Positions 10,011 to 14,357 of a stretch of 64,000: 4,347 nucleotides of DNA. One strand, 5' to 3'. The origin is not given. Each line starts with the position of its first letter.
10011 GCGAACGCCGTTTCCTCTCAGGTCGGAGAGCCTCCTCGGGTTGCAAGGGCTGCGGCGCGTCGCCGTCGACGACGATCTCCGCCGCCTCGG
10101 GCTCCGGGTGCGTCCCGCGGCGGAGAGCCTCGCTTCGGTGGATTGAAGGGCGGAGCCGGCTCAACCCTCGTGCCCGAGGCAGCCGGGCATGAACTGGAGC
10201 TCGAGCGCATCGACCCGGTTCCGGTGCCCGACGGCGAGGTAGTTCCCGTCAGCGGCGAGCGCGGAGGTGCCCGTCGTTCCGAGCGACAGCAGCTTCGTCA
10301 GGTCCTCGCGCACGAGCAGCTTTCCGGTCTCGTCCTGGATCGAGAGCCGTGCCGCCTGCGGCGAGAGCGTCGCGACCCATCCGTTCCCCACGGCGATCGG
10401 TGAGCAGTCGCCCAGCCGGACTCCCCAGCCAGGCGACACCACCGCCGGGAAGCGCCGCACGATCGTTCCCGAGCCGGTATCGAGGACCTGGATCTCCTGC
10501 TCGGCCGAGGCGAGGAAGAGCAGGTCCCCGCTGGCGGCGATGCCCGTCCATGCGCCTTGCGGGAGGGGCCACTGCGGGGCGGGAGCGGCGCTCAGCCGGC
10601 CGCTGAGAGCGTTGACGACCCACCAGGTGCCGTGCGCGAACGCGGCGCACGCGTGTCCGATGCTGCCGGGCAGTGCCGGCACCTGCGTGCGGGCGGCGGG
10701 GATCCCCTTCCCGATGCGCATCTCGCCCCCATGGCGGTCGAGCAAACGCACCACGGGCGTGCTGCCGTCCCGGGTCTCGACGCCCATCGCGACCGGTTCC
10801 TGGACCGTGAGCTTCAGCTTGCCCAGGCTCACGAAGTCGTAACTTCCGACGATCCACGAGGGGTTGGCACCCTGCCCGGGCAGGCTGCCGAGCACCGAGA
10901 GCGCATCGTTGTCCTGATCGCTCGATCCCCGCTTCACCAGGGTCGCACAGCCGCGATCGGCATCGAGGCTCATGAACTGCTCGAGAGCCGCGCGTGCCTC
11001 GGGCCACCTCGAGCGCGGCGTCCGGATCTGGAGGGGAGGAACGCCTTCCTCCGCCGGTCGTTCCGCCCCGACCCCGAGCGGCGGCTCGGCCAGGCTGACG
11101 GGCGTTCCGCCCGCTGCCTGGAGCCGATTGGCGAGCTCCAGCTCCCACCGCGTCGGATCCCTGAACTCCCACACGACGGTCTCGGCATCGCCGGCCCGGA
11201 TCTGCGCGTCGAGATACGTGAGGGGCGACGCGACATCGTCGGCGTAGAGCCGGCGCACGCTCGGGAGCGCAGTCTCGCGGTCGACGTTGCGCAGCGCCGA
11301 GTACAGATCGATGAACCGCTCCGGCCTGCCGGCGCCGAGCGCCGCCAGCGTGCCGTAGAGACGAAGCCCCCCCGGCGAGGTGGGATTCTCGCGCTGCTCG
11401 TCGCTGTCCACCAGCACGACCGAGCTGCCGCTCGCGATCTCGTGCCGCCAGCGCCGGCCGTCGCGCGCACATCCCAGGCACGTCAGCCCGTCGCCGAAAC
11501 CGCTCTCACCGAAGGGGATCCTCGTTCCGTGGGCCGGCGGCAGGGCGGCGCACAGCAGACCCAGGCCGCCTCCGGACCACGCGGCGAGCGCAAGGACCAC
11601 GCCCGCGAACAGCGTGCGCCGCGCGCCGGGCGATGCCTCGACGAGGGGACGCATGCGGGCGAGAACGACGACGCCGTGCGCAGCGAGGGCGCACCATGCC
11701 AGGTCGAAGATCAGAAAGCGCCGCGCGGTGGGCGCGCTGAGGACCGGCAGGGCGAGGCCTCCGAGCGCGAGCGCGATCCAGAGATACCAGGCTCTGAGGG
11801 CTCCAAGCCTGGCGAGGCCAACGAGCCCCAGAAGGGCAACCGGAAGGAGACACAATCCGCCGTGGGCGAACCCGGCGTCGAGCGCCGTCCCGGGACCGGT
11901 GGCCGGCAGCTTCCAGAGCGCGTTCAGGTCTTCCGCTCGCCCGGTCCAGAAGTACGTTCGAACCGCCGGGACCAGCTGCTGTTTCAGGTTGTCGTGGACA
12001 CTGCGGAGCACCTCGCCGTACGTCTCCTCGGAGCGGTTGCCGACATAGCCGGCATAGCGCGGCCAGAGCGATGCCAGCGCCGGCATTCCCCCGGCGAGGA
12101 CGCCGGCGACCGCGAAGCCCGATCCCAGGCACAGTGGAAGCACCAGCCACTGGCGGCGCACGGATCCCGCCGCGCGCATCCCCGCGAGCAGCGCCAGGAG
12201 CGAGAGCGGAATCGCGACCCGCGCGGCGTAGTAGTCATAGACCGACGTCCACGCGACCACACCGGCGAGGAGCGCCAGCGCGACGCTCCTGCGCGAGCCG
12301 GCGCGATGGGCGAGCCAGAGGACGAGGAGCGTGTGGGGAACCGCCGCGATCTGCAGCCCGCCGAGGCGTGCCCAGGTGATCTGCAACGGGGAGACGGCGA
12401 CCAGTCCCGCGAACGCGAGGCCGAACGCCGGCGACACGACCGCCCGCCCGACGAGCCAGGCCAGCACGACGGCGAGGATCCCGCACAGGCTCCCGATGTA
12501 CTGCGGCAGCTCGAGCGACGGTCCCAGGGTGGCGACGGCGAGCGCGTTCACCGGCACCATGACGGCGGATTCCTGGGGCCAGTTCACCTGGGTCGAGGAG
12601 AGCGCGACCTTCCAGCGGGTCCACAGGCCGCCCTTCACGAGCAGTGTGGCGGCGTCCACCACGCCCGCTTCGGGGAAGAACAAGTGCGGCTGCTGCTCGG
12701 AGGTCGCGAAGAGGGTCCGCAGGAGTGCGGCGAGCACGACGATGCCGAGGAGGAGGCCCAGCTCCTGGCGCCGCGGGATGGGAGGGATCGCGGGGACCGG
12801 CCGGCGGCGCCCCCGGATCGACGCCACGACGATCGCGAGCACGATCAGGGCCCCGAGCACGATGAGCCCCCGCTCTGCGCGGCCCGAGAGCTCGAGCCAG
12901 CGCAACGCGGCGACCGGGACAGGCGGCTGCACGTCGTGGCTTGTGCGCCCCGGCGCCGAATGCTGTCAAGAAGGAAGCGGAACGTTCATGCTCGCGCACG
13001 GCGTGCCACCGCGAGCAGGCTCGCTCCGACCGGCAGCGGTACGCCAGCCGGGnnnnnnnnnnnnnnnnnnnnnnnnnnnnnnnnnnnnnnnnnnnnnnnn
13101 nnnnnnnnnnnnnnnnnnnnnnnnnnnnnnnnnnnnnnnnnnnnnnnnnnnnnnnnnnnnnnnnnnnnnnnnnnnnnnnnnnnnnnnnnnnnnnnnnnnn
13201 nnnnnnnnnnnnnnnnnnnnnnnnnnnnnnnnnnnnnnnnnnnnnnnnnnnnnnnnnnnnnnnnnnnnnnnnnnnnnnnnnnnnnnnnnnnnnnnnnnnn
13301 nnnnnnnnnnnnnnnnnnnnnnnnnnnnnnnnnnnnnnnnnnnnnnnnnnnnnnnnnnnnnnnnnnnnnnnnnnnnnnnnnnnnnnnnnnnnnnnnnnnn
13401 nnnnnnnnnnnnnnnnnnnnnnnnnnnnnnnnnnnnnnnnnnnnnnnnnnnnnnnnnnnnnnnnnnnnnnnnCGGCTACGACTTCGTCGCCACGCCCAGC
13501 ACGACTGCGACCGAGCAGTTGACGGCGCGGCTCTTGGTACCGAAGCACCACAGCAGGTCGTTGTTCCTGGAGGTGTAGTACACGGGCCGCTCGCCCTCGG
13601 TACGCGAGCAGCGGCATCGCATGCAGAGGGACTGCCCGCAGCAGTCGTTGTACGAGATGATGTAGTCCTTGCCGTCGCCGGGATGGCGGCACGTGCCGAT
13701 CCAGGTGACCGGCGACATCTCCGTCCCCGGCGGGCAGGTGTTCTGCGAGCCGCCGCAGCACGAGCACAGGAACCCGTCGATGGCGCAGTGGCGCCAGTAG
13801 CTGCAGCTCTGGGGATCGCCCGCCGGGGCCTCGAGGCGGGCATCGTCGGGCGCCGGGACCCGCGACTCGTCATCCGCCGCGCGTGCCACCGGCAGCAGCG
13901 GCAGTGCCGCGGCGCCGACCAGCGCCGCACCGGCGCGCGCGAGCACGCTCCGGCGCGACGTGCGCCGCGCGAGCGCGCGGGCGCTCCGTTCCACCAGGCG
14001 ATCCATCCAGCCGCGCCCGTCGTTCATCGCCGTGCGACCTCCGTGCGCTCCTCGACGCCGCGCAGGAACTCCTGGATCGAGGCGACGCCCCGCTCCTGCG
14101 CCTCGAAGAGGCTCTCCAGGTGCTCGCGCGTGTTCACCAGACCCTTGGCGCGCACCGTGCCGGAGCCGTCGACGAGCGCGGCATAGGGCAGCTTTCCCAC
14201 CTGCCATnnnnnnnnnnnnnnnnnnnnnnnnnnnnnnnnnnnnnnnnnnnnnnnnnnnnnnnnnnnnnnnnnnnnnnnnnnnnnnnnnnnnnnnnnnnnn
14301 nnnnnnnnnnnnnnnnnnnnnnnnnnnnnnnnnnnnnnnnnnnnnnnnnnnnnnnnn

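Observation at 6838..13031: Recent tandem segmental duplication with a mosaic identity pattern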

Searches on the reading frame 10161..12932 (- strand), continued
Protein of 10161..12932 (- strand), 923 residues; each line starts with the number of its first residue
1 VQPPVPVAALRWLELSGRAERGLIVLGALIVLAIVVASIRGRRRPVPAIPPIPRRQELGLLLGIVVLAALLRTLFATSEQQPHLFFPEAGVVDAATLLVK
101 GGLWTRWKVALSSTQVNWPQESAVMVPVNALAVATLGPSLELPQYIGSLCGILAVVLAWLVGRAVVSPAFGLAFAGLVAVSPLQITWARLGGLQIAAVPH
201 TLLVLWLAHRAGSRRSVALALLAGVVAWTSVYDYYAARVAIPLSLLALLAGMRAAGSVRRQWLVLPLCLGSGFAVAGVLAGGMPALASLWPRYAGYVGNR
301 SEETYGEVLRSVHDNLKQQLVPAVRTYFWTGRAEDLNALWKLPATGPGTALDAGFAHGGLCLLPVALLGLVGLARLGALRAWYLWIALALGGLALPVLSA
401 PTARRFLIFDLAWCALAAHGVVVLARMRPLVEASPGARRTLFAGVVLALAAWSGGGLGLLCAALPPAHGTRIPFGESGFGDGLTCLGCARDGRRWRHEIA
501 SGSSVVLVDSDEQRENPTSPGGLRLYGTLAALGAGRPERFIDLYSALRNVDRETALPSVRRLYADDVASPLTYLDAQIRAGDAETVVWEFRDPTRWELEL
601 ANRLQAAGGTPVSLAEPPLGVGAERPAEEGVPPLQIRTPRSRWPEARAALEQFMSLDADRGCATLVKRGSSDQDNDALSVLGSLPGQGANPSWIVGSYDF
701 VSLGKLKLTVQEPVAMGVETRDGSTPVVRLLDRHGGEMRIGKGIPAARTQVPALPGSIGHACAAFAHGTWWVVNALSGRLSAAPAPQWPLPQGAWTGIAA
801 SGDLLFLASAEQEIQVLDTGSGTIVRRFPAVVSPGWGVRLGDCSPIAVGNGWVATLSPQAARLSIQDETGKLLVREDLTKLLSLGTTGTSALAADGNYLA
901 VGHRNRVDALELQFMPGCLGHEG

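Call 67: find_related_loci(query=A2, collection=genome_contigs, flank=8000)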
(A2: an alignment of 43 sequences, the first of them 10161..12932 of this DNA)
Query A2 (923 aa) in genome_contigs; peptide patterns used: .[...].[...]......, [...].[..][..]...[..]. (x = any residue, [..] = any of these).
48 stretches matched a pattern; 4 encode a relative of the query (tblastn E <= 1e-3); 4 distinct loci.
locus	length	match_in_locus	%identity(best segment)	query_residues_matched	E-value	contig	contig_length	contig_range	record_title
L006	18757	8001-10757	32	7-914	1e-139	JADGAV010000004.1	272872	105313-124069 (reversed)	MAG: SAR324 cluster bacterium isolate nPCRbin7 nPCR_bin7_NODE_4_length_272872_cov_50.713757, whole genome shotgun sequen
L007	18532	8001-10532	35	52-920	2e-135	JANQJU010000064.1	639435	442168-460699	MAG: SAR324 cluster bacterium isolate PL25a_bin.125 k99_3848465, whole genome shotgun sequence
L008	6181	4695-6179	48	50-551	4e-108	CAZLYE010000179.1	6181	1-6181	MAG TPA_asm: uncultured Candidatus Binatia bacterium isolate binchicken_co279_102 genome assembly, contig: k141_2009181,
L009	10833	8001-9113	30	530-918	9e-30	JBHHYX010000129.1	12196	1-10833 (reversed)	MAG: Acidobacteriota bacterium isolate Maj_2_bin.26 NODE_2910_length_12196_cov_9.066551, whole genome shotgun sequence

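Call 69: find_homologous_proteins(query=L001:7787-9535:+, max_evalue=0.001)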
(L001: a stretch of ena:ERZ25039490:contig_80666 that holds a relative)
Query L001:7787-9535:+ (582 aa): 22 proteins with E <= 0.001 among 8000 candidates.
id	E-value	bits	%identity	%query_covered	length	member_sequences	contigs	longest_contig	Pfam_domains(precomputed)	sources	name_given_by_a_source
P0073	0.0e+0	1215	95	100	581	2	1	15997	-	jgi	jgi:hypothetical protein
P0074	6.3e-173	595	52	99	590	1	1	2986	-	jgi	jgi:hypothetical protein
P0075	5.5e-147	509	45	98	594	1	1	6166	-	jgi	jgi:hypothetical protein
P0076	2.0e-146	507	45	98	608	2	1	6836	-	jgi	jgi:hypothetical protein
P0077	6.6e-137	476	45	98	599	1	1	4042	-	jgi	jgi:hypothetical protein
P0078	1.4e-135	471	46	97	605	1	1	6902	-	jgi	jgi:hypothetical protein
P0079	1.8e-135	471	43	98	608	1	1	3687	-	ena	-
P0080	2.2e-132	461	42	99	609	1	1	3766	-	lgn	-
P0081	3.8e-132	460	42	100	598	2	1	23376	-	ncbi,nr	ncbi:MAG TPA: hypothetical protein VKA21_01355 [Candidatus Binatia bacterium]|nr:hypothetical protei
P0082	1.4e-131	458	43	96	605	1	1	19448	-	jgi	jgi:hypothetical protein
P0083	1.4e-131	458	43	93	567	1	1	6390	-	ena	-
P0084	5.9e-130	453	42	97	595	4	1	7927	-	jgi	jgi:hypothetical protein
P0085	7.2e-127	443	43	97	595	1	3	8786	-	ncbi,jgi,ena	-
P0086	2.1e-120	421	43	96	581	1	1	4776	-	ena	-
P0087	3.1e-116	408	41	95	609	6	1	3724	-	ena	-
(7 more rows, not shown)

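Call 70: find_encoding_contigs(protein=P0073, flank=10000, max_places=3)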
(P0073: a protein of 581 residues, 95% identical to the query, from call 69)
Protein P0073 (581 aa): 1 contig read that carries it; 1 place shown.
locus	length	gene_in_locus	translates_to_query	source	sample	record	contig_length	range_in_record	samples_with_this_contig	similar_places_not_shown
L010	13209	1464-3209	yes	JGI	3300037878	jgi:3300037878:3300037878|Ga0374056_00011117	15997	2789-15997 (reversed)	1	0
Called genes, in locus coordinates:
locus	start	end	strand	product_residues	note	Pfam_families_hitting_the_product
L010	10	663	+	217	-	-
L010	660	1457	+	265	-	PF13489:Methyltransf_23, PF13649:Methyltransf_25, PF08241:Methyltransf_11, PF08242:Methyltransf_12 (weak)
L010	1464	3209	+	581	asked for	-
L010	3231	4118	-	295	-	PF00106:adh_short (faint), PF01073:3Beta_HSD, PF01370:Epimerase, PF04321:RmlD_sub_bind, PF05368:NmrA, PF07993:NAD_binding_4 (faint), PF16363:GDP_Man_Dehyd (faint), PF13460:NAD_binding_10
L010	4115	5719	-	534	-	PF00890:FAD_binding_2 (faint), PF01494:FAD_binding_3 (faint)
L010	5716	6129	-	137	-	-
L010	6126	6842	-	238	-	PF00535:Glycos_transf_2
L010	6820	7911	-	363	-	PF13527:Acetyltransf_9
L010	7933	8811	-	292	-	PF04794:YdjC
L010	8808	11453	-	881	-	PF10131:PTPS_related, PF13428:TPR_14 (faint), PF00515:TPR_1 (faint), PF07719:TPR_2 (faint), PF13174:TPR_6 (faint), PF13424:TPR_12 (faint), PF13432:TPR_16 (faint)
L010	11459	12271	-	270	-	-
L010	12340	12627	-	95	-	-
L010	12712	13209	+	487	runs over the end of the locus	PF04909:Amidohydro_2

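Call 71: find_encoding_contigs(protein=P0081, flank=8000, max_places=2)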
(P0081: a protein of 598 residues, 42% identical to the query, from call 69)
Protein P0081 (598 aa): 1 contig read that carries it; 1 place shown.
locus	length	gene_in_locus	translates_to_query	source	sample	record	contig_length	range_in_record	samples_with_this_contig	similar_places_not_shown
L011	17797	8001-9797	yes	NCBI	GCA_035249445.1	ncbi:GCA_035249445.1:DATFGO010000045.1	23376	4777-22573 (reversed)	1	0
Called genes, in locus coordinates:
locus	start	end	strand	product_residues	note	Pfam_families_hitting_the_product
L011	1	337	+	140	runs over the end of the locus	-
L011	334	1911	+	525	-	PF07992:Pyr_redox_2 (weak)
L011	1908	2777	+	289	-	PF01073:3Beta_HSD, PF01370:Epimerase, PF02719:Polysacc_synt_2 (faint), PF04321:RmlD_sub_bind (weak), PF05368:NmrA, PF07993:NAD_binding_4 (faint), PF13460:NAD_binding_10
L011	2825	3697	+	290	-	PF04794:YdjC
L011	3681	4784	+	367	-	PF13527:Acetyltransf_9, PF00583:Acetyltransf_1 (faint)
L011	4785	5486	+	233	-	PF00535:Glycos_transf_2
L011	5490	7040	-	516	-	PF00501:AMP-binding, PF13193:AMP-binding_C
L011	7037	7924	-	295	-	PF13714:PEP_mutase, PF13378:MR_MLE_C (faint), PF00463:ICL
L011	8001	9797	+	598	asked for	-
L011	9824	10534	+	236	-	PF00535:Glycos_transf_2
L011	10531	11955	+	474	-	PF01593:Amino_oxidase, PF13450:NAD_binding_8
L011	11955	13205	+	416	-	-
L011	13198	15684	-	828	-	PF24247:DUF7450 (weak)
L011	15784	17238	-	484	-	PF20091:Abhydrolase_10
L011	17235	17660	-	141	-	PF13577:SnoaL_4, PF12680:SnoaL_2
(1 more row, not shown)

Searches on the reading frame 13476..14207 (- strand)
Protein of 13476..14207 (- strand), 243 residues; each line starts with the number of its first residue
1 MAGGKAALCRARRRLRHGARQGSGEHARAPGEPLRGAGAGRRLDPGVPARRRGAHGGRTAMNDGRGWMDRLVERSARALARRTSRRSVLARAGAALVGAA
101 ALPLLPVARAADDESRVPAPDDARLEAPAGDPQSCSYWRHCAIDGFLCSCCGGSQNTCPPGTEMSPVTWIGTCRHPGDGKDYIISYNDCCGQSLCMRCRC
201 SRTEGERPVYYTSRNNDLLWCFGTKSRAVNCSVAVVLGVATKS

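Call 9: search_protein_families(library=pfam, proteins=[window:13476-14207:-], max_evalue=0.01)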
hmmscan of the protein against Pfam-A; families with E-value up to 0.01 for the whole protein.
window:13476-14207:- (243 aa): 1 family
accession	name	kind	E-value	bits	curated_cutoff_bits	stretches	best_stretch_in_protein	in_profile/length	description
PF02975.19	Me-amine-dh_L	-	1.9e-47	160.8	25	1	130-238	3-112/113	Methylamine dehydrogenase, L chain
